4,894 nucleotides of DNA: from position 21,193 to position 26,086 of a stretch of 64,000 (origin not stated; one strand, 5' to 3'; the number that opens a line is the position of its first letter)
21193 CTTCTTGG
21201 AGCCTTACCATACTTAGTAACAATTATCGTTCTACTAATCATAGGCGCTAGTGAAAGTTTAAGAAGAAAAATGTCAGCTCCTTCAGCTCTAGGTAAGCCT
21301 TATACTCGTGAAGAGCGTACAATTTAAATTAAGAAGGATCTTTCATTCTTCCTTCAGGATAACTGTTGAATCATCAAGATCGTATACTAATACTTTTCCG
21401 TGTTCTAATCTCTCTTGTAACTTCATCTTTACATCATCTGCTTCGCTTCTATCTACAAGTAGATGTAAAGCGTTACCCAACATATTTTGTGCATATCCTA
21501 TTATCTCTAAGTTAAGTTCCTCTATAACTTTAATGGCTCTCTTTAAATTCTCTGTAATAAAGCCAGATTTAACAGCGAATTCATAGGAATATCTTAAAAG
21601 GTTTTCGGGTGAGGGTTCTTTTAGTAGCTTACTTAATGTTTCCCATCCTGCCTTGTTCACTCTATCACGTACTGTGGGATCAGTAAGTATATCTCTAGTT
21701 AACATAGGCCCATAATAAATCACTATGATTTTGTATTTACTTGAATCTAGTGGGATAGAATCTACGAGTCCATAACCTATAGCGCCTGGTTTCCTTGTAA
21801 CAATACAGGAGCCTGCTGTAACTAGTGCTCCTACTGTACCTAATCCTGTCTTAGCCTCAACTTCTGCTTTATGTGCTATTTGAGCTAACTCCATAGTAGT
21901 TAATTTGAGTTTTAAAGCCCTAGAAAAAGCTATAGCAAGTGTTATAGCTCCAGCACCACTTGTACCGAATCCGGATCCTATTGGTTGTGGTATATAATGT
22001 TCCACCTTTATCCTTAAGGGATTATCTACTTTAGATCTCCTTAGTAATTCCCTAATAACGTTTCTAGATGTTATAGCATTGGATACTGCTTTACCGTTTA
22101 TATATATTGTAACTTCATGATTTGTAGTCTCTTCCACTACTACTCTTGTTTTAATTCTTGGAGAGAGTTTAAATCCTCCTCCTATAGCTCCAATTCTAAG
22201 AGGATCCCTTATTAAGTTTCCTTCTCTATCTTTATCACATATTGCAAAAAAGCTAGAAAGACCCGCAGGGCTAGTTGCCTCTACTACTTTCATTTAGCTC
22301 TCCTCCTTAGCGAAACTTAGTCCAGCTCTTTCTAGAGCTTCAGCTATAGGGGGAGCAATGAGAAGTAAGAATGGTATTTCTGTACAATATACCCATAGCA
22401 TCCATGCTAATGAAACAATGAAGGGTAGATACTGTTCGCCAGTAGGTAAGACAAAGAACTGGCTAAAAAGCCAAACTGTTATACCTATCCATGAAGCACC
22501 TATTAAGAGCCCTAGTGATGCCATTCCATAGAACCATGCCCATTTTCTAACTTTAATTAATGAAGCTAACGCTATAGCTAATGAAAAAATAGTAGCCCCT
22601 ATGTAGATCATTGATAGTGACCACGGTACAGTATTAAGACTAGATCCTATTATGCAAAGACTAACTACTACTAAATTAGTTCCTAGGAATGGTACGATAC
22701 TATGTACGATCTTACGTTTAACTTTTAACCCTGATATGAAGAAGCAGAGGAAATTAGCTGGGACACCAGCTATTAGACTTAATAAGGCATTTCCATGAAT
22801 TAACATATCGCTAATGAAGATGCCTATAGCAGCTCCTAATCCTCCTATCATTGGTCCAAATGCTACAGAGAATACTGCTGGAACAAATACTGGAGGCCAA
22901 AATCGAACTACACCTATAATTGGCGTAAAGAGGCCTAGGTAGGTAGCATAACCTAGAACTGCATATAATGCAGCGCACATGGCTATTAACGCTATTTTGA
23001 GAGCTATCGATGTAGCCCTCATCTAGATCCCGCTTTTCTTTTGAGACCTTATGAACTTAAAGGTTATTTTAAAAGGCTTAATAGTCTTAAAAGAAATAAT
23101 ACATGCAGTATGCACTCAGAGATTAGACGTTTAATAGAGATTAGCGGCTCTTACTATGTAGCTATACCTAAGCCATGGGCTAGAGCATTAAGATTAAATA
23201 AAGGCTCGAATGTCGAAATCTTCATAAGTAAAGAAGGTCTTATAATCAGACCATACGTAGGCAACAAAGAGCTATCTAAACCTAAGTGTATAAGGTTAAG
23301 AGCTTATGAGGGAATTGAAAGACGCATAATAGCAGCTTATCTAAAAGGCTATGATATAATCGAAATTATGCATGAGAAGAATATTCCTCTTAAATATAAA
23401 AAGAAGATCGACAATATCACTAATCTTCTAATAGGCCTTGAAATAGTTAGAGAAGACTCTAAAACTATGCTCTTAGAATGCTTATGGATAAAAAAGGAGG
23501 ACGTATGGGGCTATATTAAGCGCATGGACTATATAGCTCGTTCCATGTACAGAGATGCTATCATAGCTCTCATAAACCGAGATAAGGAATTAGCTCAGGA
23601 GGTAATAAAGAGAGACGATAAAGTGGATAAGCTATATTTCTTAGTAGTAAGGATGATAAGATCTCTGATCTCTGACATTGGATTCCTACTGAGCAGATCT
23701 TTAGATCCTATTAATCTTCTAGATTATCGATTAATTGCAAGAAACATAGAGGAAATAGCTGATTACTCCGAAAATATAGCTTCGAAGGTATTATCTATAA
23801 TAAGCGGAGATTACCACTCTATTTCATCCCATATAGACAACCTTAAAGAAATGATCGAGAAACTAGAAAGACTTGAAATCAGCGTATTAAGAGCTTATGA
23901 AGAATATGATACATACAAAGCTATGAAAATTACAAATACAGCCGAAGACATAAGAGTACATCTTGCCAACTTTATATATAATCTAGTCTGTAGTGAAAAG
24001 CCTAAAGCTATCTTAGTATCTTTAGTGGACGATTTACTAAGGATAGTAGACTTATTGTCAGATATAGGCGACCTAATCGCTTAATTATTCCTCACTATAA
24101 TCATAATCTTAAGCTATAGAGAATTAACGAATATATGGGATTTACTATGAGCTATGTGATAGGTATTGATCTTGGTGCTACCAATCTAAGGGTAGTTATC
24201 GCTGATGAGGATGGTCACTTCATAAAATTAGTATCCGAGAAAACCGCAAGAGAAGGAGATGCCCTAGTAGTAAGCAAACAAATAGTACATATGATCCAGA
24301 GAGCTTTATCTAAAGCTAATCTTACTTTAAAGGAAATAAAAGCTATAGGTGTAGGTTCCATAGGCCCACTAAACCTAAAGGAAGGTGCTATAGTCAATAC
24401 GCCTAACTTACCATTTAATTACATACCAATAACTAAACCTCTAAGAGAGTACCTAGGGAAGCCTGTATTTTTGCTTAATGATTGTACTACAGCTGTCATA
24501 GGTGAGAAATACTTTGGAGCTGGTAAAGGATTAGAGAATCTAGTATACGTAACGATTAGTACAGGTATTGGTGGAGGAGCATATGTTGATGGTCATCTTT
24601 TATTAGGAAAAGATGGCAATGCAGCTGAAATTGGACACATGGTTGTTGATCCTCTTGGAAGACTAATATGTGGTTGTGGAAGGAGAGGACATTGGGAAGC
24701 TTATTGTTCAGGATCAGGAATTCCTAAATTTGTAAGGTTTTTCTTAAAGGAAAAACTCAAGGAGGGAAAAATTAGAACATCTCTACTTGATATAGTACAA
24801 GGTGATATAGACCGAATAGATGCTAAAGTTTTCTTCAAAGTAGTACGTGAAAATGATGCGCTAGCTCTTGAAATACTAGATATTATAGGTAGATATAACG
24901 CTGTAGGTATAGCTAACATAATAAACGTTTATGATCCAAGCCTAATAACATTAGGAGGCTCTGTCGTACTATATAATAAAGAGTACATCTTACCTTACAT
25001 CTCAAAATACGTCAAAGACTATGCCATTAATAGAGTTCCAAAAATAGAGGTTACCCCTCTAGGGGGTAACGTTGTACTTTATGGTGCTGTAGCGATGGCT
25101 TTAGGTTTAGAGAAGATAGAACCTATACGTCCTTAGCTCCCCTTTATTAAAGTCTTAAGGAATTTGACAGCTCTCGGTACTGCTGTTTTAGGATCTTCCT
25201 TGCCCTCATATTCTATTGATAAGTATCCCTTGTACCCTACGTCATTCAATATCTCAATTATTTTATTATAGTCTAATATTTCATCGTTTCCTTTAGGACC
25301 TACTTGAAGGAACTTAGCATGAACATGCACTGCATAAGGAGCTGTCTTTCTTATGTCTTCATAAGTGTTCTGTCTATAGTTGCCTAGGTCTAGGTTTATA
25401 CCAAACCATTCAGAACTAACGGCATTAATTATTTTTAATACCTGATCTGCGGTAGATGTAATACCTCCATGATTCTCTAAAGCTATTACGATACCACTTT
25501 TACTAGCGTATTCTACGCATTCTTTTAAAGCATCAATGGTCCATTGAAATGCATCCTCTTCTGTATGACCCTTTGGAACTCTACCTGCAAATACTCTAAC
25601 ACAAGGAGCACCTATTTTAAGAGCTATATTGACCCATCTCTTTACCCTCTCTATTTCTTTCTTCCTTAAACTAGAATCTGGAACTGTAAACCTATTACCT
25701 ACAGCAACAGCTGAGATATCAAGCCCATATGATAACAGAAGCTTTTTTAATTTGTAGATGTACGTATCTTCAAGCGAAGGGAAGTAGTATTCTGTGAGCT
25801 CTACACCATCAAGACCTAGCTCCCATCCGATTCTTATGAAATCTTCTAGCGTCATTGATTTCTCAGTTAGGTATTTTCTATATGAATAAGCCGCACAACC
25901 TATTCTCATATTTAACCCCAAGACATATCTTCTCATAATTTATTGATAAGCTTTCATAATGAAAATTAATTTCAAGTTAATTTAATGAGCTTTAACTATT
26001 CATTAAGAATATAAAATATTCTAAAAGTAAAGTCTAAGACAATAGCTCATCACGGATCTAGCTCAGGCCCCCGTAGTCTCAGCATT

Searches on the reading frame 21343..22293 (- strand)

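Call 70: search_protein_families(library=pfam, proteins=[window:21343-22293:-], max_evalue=0.001)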
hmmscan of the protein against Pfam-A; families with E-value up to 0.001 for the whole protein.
window:21343-22293:- (316 aa): 2 families
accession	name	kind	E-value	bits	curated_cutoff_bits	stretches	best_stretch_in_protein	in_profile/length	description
PF00288.32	GHMP_kinases_N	-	1.5e-10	41.6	22.3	1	79-150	6-76/87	GHMP kinases N terminal domain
PF22700.2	MVD-like_N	-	1.4e-06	28.5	27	1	48-142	36-130/157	Diphosphomevalonate decarboxylase-like N-terminal domain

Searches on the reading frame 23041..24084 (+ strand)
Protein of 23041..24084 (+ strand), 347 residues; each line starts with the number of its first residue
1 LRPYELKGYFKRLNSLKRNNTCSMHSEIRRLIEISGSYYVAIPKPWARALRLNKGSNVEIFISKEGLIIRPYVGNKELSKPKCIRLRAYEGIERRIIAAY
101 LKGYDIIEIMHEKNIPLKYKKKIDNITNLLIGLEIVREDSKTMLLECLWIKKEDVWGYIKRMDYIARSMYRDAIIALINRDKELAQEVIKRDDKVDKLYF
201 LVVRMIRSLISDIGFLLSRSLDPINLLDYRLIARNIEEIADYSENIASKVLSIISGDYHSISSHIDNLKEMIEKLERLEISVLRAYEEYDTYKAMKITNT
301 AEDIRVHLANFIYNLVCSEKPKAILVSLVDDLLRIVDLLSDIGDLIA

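Call 70: search_protein_families(library=pfam, proteins=[window:23041-24084:+], max_evalue=0.001)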
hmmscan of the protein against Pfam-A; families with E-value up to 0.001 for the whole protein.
window:23041-24084:+ (347 aa): 2 families
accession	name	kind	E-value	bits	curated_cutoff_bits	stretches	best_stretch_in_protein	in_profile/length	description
PF01895.24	PhoU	-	4.9e-20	72.1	23.5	1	159-249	1-88/89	PhoU domain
PF04014.23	MazE_antitoxin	-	1.4e-08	34.9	24.7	1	35-75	5-46/48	Antidote-toxin recognition MazE, bacterial antitoxin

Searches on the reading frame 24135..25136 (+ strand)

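Call 70: search_protein_families(library=pfam, proteins=[window:24135-25136:+], max_evalue=0.001)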
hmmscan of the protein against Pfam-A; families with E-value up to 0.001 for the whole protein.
window:24135-25136:+ (333 aa): 3 families
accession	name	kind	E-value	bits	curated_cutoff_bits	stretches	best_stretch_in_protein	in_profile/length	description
PF00480.26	ROK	-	8.4e-60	203.2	22.9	1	8-322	1-291/294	ROK family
PF01869.26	BcrAD_BadFG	-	1.1e-05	25.6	31.5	1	9-74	1-68/271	BadF/BadG/BcrA/BcrD ATPase family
PF00370.27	FGGY_N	-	3.6e-05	23.9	28.8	1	7-75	1-77/245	FGGY family of carbohydrate kinases, N-terminal domain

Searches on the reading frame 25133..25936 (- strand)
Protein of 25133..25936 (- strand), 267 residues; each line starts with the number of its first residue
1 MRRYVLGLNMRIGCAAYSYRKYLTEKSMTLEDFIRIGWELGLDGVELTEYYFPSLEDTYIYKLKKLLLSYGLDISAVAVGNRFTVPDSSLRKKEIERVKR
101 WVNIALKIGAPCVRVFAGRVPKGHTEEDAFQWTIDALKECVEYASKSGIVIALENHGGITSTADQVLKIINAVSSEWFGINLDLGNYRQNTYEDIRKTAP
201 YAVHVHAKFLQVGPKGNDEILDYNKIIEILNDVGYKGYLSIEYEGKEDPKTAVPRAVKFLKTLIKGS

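Call 70: search_protein_families(library=pfam, proteins=[window:25133-25936:-], max_evalue=0.001)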
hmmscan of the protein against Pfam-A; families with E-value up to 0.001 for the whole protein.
window:25133-25936:- (267 aa): 1 family
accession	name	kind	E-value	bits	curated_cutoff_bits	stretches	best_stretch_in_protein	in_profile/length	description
PF01261.30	AP_endonuc_2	-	8.5e-41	140.7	31.1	1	39-262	6-248/249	Xylose isomerase-like TIM barrel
